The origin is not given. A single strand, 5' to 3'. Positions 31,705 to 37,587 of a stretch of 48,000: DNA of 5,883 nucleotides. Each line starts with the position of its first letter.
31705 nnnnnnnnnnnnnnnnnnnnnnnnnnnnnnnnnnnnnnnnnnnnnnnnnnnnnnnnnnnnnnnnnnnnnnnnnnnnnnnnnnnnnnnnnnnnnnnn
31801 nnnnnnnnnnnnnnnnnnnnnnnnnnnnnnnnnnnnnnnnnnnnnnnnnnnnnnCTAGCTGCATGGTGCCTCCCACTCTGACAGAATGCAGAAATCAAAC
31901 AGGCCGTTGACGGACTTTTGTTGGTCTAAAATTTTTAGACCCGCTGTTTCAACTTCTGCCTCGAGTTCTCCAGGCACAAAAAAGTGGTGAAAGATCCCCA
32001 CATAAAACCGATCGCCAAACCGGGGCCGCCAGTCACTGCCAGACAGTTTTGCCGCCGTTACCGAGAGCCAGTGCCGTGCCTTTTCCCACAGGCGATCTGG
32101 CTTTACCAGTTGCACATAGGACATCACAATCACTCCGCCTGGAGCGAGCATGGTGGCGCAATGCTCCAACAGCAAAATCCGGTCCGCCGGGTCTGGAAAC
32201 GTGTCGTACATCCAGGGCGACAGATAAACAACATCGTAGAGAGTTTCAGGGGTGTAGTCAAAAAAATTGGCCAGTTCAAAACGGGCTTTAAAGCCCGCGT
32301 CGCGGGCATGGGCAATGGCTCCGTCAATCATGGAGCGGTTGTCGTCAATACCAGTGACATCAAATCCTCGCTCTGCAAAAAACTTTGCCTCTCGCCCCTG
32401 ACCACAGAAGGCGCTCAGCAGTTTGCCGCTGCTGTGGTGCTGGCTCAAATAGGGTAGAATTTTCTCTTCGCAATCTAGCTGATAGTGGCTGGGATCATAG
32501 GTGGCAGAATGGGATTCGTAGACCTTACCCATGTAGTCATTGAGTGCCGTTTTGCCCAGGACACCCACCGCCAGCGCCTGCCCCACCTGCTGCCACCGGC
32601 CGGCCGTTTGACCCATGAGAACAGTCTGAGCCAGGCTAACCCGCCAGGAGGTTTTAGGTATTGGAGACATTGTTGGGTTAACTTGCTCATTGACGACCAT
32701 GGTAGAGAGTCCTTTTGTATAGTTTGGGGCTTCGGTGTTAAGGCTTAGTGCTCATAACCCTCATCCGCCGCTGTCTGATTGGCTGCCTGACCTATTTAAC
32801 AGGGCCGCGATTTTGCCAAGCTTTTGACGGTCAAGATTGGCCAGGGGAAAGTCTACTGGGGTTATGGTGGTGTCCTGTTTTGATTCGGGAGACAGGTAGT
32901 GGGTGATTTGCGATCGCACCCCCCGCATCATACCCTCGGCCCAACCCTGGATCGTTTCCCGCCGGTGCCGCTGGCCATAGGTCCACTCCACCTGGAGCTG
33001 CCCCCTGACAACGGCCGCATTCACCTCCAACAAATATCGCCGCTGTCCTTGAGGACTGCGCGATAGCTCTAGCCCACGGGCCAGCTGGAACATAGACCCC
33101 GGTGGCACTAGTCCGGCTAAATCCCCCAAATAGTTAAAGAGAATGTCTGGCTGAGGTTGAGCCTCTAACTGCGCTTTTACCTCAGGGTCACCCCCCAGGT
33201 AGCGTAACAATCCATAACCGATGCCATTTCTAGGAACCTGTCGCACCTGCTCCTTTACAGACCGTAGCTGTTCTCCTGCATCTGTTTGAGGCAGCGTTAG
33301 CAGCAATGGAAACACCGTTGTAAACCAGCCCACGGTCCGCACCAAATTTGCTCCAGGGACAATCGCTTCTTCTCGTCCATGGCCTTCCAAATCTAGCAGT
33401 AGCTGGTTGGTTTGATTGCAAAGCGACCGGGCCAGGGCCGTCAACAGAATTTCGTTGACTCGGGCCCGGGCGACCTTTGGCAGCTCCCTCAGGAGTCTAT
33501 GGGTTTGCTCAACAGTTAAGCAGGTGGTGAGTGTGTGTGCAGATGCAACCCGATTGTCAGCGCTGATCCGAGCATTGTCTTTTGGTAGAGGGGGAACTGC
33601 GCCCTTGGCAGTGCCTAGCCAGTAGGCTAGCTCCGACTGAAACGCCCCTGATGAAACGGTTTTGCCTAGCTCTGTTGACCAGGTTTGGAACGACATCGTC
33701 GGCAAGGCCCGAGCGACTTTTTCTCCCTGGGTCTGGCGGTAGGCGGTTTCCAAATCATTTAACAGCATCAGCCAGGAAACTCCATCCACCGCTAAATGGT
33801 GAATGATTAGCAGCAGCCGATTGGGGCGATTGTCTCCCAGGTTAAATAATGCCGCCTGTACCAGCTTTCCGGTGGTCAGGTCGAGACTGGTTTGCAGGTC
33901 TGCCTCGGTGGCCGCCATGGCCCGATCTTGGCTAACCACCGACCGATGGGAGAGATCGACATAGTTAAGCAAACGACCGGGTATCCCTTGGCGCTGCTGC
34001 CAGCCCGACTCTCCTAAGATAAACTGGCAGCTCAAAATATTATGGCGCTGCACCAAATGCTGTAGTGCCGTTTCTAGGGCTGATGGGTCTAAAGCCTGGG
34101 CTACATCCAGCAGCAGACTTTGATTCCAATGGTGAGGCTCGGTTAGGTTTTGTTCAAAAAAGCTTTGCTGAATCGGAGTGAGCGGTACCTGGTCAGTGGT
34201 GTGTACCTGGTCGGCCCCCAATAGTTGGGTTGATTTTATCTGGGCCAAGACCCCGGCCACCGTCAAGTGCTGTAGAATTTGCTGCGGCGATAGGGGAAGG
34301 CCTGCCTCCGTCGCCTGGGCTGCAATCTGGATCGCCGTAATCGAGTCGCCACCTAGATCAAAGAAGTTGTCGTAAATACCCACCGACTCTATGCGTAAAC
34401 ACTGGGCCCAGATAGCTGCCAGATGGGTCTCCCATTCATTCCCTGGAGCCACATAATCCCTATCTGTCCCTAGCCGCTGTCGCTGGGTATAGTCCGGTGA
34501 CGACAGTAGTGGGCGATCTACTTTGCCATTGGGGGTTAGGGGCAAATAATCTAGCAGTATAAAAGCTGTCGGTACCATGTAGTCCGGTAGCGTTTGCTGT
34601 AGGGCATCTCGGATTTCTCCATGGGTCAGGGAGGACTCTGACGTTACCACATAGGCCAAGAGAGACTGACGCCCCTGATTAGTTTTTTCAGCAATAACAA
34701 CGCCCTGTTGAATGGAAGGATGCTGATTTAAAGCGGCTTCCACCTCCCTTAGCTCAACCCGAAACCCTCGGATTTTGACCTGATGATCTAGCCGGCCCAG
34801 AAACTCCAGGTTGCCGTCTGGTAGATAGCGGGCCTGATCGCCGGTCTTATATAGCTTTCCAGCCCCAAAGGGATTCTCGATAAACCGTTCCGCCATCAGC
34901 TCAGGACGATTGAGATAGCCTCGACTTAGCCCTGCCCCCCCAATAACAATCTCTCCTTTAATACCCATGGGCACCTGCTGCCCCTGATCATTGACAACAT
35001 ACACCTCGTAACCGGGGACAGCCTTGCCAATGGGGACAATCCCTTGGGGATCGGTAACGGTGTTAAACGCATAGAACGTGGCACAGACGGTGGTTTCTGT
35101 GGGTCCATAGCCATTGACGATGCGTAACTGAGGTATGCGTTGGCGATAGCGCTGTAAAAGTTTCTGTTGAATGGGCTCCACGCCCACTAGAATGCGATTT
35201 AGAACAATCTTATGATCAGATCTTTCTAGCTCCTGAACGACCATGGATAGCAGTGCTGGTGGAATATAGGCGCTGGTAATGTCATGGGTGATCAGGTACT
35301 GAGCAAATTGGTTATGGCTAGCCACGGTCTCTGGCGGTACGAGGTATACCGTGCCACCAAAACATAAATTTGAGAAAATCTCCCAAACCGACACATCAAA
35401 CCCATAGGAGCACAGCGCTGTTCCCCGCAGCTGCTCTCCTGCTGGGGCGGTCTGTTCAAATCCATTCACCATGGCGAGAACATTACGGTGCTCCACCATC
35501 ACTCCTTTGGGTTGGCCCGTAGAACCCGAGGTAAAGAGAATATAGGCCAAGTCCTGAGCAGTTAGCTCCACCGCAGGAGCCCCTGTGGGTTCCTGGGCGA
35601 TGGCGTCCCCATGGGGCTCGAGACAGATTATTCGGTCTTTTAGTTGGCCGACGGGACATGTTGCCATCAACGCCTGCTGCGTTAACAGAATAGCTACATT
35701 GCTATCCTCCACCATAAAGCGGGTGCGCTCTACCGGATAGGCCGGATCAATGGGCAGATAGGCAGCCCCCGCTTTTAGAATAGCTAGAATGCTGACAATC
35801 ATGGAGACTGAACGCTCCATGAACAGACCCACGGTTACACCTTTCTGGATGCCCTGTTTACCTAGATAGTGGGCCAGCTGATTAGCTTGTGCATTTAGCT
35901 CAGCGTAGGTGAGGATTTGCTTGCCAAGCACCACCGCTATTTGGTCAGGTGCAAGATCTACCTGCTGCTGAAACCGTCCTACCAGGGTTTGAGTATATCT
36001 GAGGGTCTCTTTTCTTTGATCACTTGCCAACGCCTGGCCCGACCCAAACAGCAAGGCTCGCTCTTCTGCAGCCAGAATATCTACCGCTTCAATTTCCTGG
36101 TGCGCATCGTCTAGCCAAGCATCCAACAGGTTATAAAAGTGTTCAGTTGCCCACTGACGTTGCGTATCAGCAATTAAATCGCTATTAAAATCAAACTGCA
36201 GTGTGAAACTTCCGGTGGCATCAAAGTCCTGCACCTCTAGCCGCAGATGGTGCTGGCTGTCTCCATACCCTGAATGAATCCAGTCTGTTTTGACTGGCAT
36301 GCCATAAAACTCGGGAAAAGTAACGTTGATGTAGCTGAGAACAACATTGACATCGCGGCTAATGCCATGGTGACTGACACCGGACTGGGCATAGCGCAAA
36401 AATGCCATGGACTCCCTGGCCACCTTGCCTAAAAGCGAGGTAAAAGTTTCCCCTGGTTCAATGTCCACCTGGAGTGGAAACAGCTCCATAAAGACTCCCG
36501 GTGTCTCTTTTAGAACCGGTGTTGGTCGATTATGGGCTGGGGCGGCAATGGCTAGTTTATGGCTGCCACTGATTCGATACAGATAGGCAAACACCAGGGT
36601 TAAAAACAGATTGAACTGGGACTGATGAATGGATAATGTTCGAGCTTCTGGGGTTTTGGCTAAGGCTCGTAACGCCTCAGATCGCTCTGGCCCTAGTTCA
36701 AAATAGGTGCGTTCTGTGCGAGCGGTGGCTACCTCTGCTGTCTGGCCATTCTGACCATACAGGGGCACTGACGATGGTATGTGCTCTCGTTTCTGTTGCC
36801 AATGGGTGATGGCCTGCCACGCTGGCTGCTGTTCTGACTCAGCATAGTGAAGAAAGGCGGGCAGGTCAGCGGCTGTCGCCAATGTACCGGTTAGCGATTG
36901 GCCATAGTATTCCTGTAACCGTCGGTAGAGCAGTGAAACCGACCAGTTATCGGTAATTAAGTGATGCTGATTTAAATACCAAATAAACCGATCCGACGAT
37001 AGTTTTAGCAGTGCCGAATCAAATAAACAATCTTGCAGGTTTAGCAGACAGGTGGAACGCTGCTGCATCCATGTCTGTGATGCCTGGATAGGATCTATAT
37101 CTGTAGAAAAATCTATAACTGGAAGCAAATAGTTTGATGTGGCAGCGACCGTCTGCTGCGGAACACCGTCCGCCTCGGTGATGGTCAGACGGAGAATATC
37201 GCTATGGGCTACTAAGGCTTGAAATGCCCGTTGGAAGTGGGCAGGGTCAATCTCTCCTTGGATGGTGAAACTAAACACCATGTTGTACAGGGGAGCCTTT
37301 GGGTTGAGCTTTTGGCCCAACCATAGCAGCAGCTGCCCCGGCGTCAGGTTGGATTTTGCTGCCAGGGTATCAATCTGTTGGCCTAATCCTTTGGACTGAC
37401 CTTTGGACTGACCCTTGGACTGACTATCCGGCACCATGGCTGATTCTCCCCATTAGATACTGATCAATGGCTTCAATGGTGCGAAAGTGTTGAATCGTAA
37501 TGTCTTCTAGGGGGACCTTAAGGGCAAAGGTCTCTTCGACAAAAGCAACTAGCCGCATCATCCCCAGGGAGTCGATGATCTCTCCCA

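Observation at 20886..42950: ~22-kb orphan NRPS cluster predicting a capped, D-residue-containing, glycosylated, sulfated and methylated short peptide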

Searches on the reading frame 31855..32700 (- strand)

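Call 4: search_protein_families(library=pfam, proteins=[window:31855-32700:-], max_evalue=0.01)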
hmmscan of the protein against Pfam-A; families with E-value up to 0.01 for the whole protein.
window:31855-32700:- (281 aa): 6 families
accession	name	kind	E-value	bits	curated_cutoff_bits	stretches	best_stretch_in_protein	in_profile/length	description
PF13489.12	Methyltransf_23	-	9.7e-12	45.4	27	1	73-259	5-163/164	Methyltransferase domain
PF13847.12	Methyltransf_31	-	1.1e-10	41.8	27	1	89-197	2-113/145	Methyltransferase domain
PF13649.12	Methyltransf_25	-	5.4e-10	40.3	27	1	97-189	4-97/97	Methyltransferase domain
PF08241.18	Methyltransf_11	-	1.6e-07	32.3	21.2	1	99-192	5-94/95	Methyltransferase domain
PF08242.18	Methyltransf_12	-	3.7e-06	28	30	1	99-191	5-98/98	Methyltransferase domain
PF03848.20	TehB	-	0.00048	20.1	20.4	1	90-126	30-66/193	Tellurite resistance protein TehB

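Call 50: search_protein_families(library=ncbifam, proteins=[window:31855-32700:-], max_evalue=0.00001)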
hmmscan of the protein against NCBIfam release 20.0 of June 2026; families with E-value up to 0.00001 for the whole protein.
window:31855-32700:- (281 aa): 5 families
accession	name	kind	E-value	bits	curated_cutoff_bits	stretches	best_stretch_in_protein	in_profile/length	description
NF043040.1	corrin_prot_MT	hypoth_equivalog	5.6e-11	42.3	180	1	92-213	43-165/216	corrinoid protein-associated methyltransferase CpaM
NF041820.1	daptide_MTase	equivalog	3.6e-08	33.2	175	1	90-202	36-151/243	daptide-type RiPP biosynthesis methyltransferase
TIGR01983.1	UbiG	equivalog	8.4e-08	31.8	102.95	1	90-195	49-153/228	bifunctional 2-polyprenyl-6-hydroxyphenol methylase/3-demethylubiquinol 3-O-methyltransferase UbiG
NF045649.1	2X_seleno_MduS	exception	3.6e-06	26.2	380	1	87-142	38-93/338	methyltransferase domain-containing selenoprotein MduS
NF008992.0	PRK12335.1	equivalog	3.9e-06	26.2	303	1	81-142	113-174/289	SAM-dependent methyltransferase TehB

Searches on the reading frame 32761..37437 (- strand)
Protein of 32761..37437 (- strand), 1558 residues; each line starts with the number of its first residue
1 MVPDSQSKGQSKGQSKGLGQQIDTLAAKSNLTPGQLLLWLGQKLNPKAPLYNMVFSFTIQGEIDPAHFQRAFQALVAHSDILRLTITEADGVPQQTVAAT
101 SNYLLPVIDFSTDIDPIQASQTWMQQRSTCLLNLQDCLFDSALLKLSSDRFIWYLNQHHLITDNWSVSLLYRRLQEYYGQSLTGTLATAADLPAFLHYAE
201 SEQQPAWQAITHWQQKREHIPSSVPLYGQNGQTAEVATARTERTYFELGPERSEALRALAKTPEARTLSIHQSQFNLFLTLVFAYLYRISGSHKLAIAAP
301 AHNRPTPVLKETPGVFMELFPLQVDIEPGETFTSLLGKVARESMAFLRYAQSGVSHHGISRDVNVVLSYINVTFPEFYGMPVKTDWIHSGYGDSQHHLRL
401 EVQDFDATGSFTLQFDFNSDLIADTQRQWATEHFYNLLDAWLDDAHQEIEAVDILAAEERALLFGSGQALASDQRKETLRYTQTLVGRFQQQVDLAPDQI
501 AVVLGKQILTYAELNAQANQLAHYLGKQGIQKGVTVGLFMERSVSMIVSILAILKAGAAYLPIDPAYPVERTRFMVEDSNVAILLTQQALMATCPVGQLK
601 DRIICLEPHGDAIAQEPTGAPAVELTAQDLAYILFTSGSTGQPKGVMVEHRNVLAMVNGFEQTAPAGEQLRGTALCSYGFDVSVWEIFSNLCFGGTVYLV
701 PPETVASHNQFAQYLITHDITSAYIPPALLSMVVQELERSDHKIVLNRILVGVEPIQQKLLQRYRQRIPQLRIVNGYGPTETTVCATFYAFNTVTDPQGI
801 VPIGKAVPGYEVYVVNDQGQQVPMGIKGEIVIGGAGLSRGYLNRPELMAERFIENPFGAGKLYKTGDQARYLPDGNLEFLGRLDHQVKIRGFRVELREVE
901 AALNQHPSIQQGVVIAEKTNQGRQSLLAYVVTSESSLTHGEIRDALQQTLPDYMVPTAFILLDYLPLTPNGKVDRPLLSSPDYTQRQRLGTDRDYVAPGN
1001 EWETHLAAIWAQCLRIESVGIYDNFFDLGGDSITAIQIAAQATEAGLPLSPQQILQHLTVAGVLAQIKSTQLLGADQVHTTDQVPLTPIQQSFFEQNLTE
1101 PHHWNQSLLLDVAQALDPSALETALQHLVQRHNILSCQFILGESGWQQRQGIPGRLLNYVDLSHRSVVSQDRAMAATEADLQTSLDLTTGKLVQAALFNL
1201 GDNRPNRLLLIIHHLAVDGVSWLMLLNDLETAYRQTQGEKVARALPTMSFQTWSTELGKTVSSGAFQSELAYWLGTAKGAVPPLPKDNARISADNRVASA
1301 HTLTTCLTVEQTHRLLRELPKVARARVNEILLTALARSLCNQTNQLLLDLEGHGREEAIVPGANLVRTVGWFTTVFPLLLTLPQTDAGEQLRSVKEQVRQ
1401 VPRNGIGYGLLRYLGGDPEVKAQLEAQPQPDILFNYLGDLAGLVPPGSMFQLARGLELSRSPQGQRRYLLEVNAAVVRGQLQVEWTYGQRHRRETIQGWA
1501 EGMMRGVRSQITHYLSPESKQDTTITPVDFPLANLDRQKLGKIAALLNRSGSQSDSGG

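Call 4: search_protein_families(library=pfam, proteins=[window:32761-37437:-], max_evalue=0.01)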
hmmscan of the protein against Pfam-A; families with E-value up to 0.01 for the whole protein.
window:32761-37437:- (1558 aa): 4 families
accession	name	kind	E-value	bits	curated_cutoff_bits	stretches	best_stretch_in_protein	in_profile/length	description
PF00668.25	Condensation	-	5.6e-117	391.7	30.6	2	1082-1523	3-446/456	Condensation domain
PF00501.34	AMP-binding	-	1.9e-85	287.5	29.9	1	489-842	1-384/384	AMP-binding enzyme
PF13193.12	AMP-binding_C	-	8.1e-12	46.3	24.5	1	898-972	1-76/76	AMP-binding enzyme C-terminal domain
PF00550.31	PP-binding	-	7.2e-10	39.4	20.8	1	1006-1065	3-65/67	Phosphopantetheine attachment site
